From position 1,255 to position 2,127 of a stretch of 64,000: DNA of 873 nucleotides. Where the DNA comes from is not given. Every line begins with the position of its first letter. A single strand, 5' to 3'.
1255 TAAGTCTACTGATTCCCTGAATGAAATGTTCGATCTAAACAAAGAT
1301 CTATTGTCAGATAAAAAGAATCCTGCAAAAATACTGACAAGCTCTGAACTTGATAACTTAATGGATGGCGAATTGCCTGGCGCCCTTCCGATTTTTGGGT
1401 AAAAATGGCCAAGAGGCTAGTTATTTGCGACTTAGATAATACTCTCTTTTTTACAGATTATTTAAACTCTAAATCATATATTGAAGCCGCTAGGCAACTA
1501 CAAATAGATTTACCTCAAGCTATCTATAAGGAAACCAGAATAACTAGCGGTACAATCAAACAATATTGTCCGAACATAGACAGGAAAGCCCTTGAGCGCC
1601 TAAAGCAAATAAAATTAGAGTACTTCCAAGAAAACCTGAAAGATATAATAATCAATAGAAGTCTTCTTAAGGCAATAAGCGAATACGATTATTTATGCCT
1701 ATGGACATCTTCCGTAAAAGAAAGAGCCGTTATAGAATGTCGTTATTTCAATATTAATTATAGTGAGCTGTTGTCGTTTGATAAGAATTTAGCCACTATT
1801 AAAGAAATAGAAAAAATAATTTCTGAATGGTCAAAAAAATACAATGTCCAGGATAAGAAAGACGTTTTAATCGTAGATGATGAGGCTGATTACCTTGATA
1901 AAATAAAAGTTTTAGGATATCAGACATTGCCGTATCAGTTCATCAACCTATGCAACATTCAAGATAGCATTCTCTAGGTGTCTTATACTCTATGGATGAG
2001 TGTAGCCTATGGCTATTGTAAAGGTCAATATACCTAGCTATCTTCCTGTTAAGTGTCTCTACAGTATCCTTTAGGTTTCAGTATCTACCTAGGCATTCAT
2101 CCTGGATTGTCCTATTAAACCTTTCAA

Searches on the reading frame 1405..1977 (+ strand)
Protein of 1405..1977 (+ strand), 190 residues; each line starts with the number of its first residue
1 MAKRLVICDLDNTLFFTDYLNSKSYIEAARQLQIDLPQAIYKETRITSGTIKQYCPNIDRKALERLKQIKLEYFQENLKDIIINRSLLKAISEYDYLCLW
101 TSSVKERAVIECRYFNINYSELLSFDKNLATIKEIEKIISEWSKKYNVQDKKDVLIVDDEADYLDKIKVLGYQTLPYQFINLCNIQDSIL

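Call 19: search_protein_families(library=pfam, proteins=[window:1405-1977:+], max_evalue=0.01)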
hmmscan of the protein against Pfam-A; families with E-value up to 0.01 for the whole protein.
window:1405-1977:+ (190 aa): 1 family
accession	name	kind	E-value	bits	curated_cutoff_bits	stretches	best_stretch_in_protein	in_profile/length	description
PF12224.13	Amidoligase_2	-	0.0051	17.1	22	1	37-116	139-226/245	Putative amidoligase enzyme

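Call 62: search_protein_families(library=padloc, proteins=[window:1405-1977:+], max_evalue=0.01)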
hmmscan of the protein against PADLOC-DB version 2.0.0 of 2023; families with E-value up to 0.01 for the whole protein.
window:1405-1977:+ (190 aa): 0 families
